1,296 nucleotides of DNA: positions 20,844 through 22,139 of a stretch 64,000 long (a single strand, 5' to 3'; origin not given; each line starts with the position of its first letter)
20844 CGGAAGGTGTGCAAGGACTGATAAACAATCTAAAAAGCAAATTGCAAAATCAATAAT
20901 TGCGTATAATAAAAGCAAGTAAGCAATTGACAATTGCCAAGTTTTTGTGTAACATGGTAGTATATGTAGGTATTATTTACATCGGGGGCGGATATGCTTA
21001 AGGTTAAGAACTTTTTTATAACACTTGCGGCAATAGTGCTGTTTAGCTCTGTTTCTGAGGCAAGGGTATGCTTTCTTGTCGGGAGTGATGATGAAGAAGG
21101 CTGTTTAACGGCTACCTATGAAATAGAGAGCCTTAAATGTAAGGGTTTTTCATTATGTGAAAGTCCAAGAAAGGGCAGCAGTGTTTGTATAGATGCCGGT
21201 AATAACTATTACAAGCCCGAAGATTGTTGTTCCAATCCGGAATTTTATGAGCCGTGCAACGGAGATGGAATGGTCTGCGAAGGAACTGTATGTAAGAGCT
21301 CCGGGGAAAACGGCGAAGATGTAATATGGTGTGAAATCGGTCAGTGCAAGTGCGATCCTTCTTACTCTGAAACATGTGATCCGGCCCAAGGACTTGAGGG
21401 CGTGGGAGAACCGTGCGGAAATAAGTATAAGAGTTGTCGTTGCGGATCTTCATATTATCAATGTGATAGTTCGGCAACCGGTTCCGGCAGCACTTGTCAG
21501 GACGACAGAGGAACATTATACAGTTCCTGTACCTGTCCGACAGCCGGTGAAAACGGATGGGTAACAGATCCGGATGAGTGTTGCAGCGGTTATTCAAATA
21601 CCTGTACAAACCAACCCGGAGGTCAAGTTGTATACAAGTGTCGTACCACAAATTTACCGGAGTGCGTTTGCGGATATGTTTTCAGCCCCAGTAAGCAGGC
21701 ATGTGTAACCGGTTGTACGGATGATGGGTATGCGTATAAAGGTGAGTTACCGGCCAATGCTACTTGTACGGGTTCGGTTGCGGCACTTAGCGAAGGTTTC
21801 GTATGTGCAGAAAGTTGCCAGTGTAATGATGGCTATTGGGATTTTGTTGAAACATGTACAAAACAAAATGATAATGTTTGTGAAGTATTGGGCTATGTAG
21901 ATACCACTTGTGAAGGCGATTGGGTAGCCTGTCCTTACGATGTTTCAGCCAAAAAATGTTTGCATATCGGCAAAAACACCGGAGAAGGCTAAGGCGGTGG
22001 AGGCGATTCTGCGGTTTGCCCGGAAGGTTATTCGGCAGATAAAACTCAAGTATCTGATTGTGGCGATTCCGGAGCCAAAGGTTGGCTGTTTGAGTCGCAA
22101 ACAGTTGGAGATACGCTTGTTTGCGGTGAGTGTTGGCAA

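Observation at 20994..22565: Secreted cysteine-rich protein split by a single in-frame TAA (21990-21992); the downstream 136-aa ORF is its same-frame continuation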

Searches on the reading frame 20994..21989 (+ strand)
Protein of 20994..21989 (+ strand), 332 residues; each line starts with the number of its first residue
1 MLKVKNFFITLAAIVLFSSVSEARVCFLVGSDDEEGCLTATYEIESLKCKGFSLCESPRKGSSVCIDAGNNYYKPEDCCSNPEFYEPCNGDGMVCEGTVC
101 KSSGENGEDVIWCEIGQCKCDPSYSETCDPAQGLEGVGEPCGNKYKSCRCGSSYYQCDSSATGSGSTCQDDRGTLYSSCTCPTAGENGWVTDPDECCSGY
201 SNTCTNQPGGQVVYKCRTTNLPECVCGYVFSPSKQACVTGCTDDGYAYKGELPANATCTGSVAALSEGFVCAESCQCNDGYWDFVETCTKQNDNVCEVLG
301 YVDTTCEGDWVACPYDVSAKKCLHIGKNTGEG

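Call 5: search_protein_families(library=pfam, proteins=[window:20994-21989:+], max_evalue=1)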
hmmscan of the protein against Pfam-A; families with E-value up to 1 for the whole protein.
window:20994-21989:+ (332 aa): 0 families

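Call 6: search_protein_families(library=ncbifam, proteins=[window:20994-21989:+], max_evalue=1)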
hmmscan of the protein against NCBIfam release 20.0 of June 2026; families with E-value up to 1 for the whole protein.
window:20994-21989:+ (332 aa): 0 families

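Call 14: list_cluster_members(proteins=[window:20994-21989:+, window:22155-22562:+, P0001])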
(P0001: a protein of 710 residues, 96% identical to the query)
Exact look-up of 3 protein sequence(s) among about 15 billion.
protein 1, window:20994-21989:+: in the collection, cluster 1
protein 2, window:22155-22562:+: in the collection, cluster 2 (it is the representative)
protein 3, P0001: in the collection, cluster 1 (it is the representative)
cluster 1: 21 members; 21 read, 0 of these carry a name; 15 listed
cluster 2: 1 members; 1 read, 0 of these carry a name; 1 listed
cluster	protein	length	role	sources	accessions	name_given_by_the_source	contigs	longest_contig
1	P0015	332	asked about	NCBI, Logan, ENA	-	-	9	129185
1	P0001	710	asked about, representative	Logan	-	-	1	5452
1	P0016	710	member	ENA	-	-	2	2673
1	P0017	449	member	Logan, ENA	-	-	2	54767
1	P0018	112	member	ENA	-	-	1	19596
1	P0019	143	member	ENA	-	-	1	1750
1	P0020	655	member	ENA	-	-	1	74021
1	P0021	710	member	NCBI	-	-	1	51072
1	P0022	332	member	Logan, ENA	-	-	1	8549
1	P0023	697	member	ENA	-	-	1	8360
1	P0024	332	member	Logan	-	-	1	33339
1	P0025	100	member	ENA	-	-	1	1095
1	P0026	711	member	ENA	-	-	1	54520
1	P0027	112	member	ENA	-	-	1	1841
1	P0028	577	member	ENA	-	-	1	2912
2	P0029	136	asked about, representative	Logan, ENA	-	-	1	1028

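Call 15: find_encoding_contigs(protein=P0015, flank=3000, max_places=10)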
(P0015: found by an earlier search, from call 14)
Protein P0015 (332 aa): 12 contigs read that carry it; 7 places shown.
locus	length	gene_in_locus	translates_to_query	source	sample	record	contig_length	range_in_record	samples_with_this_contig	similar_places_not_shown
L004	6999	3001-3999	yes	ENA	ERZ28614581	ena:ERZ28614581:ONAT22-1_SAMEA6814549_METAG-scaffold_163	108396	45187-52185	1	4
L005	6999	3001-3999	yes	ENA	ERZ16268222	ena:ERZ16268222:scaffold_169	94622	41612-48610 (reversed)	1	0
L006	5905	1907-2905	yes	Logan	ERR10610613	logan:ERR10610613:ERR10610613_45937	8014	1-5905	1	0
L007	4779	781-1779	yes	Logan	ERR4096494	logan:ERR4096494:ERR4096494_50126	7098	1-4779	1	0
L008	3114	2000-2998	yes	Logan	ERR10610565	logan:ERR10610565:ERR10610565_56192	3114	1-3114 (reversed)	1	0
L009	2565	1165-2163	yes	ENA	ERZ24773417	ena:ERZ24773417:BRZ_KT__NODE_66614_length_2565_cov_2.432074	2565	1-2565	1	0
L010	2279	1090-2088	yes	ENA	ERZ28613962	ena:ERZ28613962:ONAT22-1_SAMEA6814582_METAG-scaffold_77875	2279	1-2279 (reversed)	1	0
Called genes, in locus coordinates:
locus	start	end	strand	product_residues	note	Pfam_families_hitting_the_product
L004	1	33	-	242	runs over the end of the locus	PF01027:Bax1-I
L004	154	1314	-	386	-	PF00155:Aminotran_1_2 (weak), PF01041:DegT_DnrJ_EryC1, PF01212:Beta_elim_lyase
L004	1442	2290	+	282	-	PF04333:MlaA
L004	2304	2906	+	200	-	PF05494:MlaC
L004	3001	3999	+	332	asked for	-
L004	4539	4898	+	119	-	-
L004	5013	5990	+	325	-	PF01210:NAD_Gly3P_dh_N, PF07479:NAD_Gly3P_dh_C, PF20618:GPD_NAD_C_bact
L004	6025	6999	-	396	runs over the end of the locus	PF00753:Lactamase_B, PF19583:ODP, PF12706:Lactamase_B_2 (faint), PF00258:Flavodoxin_1 (weak)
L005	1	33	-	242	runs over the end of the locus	PF01027:Bax1-I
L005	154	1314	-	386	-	PF00155:Aminotran_1_2 (weak), PF01041:DegT_DnrJ_EryC1, PF01212:Beta_elim_lyase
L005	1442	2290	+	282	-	PF04333:MlaA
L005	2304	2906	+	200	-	PF05494:MlaC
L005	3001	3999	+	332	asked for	-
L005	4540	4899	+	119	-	-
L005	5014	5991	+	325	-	PF01210:NAD_Gly3P_dh_N, PF07479:NAD_Gly3P_dh_C, PF20618:GPD_NAD_C_bact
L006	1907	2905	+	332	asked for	-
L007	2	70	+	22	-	?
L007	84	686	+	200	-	PF05494:MlaC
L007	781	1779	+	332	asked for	-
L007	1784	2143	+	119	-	-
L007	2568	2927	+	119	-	-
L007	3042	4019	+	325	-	PF01210:NAD_Gly3P_dh_N, PF07479:NAD_Gly3P_dh_C, PF20618:GPD_NAD_C_bact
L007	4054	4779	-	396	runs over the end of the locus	PF00753:Lactamase_B, PF19583:ODP, PF12706:Lactamase_B_2 (faint), PF12724:Flavodoxin_5 (faint), PF00258:Flavodoxin_1 (weak)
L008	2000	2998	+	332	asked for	-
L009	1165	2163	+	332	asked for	-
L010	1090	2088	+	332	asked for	-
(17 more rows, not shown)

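Call 16: find_encoding_contigs(protein=P0022, flank=3000, max_places=3)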
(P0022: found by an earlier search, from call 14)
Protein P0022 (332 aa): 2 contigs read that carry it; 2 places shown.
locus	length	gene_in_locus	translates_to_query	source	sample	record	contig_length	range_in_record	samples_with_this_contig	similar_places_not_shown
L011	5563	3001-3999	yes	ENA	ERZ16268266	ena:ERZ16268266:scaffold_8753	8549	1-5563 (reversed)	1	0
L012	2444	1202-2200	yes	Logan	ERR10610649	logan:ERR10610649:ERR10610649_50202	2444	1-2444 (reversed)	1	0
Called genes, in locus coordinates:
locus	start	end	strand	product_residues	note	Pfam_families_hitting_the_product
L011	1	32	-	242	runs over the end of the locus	PF01027:Bax1-I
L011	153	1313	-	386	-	PF00155:Aminotran_1_2 (weak), PF01041:DegT_DnrJ_EryC1, PF01212:Beta_elim_lyase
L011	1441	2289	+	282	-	PF04333:MlaA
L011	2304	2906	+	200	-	PF05494:MlaC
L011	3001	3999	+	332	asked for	-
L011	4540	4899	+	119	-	-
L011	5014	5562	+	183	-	?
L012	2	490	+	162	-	?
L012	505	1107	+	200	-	PF05494:MlaC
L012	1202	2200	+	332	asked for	-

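Call 17: find_encoding_contigs(protein=P0024, flank=3000, max_places=3)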
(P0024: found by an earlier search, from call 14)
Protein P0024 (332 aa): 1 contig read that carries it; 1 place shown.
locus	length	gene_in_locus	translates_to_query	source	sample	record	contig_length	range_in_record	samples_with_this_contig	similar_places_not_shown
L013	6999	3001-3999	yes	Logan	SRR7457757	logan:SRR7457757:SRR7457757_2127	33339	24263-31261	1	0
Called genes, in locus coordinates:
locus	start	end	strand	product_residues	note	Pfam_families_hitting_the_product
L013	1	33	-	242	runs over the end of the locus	PF01027:Bax1-I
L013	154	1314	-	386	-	PF00155:Aminotran_1_2 (weak), PF01041:DegT_DnrJ_EryC1, PF01212:Beta_elim_lyase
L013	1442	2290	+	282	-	PF04333:MlaA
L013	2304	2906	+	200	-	PF05494:MlaC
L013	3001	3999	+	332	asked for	-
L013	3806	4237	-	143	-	-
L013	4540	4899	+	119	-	-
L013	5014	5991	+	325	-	PF01210:NAD_Gly3P_dh_N, PF07479:NAD_Gly3P_dh_C, PF20618:GPD_NAD_C_bact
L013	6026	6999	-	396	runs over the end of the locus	PF00753:Lactamase_B, PF19583:ODP, PF12706:Lactamase_B_2 (faint), PF00258:Flavodoxin_1 (weak)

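Call 23: find_related_loci(query=A1, collection=genome_contigs, flank=4000)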
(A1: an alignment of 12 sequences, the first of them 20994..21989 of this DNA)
Query A1 (332 aa) in genome_contigs; peptide patterns used: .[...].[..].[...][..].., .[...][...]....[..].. (x = any residue, [..] = any of these).
60 stretches matched a pattern; 9 encode a relative of the query (tblastn E <= 1e-3); 9 distinct loci.
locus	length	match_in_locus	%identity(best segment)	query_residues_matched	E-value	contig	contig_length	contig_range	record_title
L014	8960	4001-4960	55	1-323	2e-117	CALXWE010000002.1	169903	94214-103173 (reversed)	MAG: uncultured Alphaproteobacteria bacterium isolate BRZ_SP__bin53 genome assembly, contig: BRZ_SP__NODE_58_length_1699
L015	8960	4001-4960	54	1-323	2e-106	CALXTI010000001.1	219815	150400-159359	MAG: uncultured Alphaproteobacteria bacterium isolate BRZ_LA__bin12 genome assembly, contig: BRZ_LA__NODE_8_length_21981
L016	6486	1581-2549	51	1-324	1e-103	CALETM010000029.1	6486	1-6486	MAG TPA_asm: uncultured Alphaproteobacteria bacterium isolate ERR2619727_bin.69_CONCOCT_v1.1_MAG genome assembly, contig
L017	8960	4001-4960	51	1-323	1e-101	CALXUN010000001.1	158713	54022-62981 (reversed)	MAG: uncultured Alphaproteobacteria bacterium isolate BRZ_FB__bin86 genome assembly, contig: BRZ_FB__NODE_91_length_1587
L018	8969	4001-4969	50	1-324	2e-101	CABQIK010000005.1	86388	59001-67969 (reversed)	MAG TPA_asm: uncultured Alphaproteobacteria bacterium isolate MGYG-HGUT-00610 genome assembly, contig: GUT_GENOME018669_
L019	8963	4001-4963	50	1-322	1e-100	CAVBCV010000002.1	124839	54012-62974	Lachnospiraceae bacterium isolate H07603-L1_cleanbin_000017 genome assembly, contig: Spades_H07603-L1_contig_75, whole g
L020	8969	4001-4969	52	1-324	2e-100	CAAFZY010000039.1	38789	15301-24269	MAG TPA_asm: Alphaproteobacteria bacterium, isolate HGM16767, WGS project CAAFZY010000000 data, contig: SRS475987_54_k11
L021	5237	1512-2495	48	1-329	2e-98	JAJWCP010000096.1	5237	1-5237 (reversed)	MAG: Proteobacteria bacterium isolate B13_bin.31.fa NODE_2990_length_5237_cov_7.058665, whole genome shotgun sequence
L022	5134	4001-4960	48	1-323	2e-94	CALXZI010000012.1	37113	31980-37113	MAG: uncultured Alphaproteobacteria bacterium isolate BRZ_RN__bin68 genome assembly, contig: BRZ_RN__NODE_1182_length_37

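Call 31: find_encoding_contigs(protein=P0017, flank=3000, max_places=3)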
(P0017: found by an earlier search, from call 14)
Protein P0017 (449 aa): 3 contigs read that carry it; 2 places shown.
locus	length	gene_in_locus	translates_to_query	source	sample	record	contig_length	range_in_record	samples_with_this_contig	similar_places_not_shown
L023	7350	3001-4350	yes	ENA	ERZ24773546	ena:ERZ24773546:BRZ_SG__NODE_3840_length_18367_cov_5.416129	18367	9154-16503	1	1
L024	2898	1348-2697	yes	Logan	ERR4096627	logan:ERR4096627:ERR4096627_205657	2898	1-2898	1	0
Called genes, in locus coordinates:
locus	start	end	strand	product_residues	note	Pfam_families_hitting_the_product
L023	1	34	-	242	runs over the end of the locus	PF01027:Bax1-I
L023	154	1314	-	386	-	PF00155:Aminotran_1_2 (weak), PF01041:DegT_DnrJ_EryC1, PF01212:Beta_elim_lyase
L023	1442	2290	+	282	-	PF04333:MlaA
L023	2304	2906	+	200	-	PF05494:MlaC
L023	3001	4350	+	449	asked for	-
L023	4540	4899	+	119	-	-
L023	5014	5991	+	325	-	PF01210:NAD_Gly3P_dh_N, PF07479:NAD_Gly3P_dh_C, PF20618:GPD_NAD_C_bact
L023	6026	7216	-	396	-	PF00753:Lactamase_B, PF19583:ODP, PF12706:Lactamase_B_2 (faint), PF00258:Flavodoxin_1 (weak)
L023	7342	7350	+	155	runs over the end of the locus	-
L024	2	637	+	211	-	?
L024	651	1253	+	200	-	PF05494:MlaC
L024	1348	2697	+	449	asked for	-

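Call 32: find_encoding_contigs(protein=P0021, flank=3000, max_places=3)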
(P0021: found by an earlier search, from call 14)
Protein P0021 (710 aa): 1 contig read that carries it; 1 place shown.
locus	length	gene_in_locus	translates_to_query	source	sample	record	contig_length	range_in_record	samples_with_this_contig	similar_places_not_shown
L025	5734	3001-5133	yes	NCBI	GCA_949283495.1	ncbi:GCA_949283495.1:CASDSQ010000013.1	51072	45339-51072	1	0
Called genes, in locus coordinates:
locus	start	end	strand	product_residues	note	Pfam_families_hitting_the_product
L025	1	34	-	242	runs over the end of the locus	PF01027:Bax1-I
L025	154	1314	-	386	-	PF00155:Aminotran_1_2 (weak), PF01041:DegT_DnrJ_EryC1, PF01212:Beta_elim_lyase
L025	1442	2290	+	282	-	PF04333:MlaA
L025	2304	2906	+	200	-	PF05494:MlaC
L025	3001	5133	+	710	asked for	-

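Call 35: predict_structure(alignment_id=A1)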
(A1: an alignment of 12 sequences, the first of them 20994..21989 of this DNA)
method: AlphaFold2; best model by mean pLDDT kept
length: 332 residues; sequences in the alignment: 12
mean_pLDDT: 68.1   pTM: 0.38
mean pLDDT of the five models: 68.1, 65.5, 59.2, 58.4, 56.9
residues with pLDDT >= 90: 65; 70-90: 116; 50-70: 42; < 50: 109
segments of 3 or more residues with pLDDT < 50: 1-3, 10-26, 28-46, 220-253, 261-272, 278-292, 326-332
pLDDT, mean of each block of 10 residues (from residue 1): 49 42 42 44 48 87 82 88 90 88 86 91 88 88 89 92 93 93 83 69 86 75 41 44 39 54 42 49 37 61 75 66 53 30
secondary structure, 60 per line:
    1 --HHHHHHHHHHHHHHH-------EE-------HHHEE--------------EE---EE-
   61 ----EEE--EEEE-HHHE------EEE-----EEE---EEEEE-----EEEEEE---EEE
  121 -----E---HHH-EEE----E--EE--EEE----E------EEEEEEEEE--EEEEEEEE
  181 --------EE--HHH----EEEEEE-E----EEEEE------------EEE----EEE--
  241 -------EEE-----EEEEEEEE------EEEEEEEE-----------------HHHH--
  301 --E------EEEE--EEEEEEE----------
elements in order: H3-17 E65-67 E70-73 E85-87 E93-95 E99-103 E109-114 E118-120 E134-136 E148-150 E162-170 E173-180 E200-205 E212-216 E229-231 E236-238 E248-250 E256-263 E270-277 H295-298 E310-313 E316-322

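Call 37: search_protein_representatives(alignment_id=A2)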
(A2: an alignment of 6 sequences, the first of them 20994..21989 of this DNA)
Query: 6 sequences, 322 profile positions. Proteins with E-value up to 0.001 (for the whole library): 97; up to 1e-10: 37; up to 1e-30: 21. The best 97 are listed.
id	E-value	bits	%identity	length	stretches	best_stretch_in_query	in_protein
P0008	3.9e-152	522.7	-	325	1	1-322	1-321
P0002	1.9e-144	497.4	-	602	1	1-322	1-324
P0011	3.4e-126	437.5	-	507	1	1-321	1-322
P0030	6.7e-125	433.2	-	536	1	1-290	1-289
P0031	1.1e-124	432.6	-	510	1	1-321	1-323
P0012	2.7e-121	421.4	-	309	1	1-321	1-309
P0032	1.9e-114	398.9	-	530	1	1-321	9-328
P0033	2.1e-111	388.9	-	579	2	1-321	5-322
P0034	4.0e-92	325.5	-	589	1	1-321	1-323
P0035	6.4e-89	315.0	-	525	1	1-321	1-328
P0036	4.6e-87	308.9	-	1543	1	1-321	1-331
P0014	1.9e-86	306.8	-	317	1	135-322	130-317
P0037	2.9e-84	299.7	-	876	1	1-322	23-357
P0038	1.8e-82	293.8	-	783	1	1-321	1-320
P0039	2.8e-82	293.2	-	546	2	1-321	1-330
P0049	4.4e-20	88.8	-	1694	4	116-188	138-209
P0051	7.4e-17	78.2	-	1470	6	116-182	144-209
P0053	9.8e-16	74.5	-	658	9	128-183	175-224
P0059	5.0e-12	62.3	-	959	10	110-171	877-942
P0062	1.9e-10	57.1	-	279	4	278-321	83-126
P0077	8.3e-08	48.5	-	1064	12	112-182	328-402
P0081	1.2e-07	47.9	-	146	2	293-321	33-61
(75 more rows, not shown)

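Call 38: search_protein_families(library=pfam, proteins=[P0036, P0037, P0038, P0049, P0051, P0053, P0059, P0077, P0062, P0081], max_evalue=0.01)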
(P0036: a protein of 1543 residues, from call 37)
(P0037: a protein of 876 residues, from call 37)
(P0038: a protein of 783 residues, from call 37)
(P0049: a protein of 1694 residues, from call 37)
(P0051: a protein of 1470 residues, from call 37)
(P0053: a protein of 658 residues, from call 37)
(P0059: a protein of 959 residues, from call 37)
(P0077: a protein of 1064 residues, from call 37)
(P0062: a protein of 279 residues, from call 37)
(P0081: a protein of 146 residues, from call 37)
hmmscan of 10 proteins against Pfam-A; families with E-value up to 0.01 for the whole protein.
P0036 (1543 aa): 0 families

P0037 (876 aa): 1 family
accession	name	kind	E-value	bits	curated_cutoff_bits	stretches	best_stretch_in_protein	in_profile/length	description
PF12662.13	cEGF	-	0.00043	20.5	26.6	1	388-402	6-20/24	Complement Clr-like EGF-like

P0038 (783 aa): 0 families

P0049 (1694 aa): 1 family
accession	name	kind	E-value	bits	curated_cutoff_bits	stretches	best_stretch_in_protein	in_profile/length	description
PF07603.17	Lcl_C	-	6.3e-21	75.3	34.9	2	1475-1578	35-115/117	Lcl C-terminal domain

P0051 (1470 aa): 1 family
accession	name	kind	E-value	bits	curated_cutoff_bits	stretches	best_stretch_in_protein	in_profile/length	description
PF07603.17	Lcl_C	-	1.2e-09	38.9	34.9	0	1282-1353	31-94/117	Lcl C-terminal domain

P0053 (658 aa): 0 families

P0059 (959 aa): 0 families

P0077 (1064 aa): 0 families

P0062 (279 aa): 0 families

P0081 (146 aa): 0 families
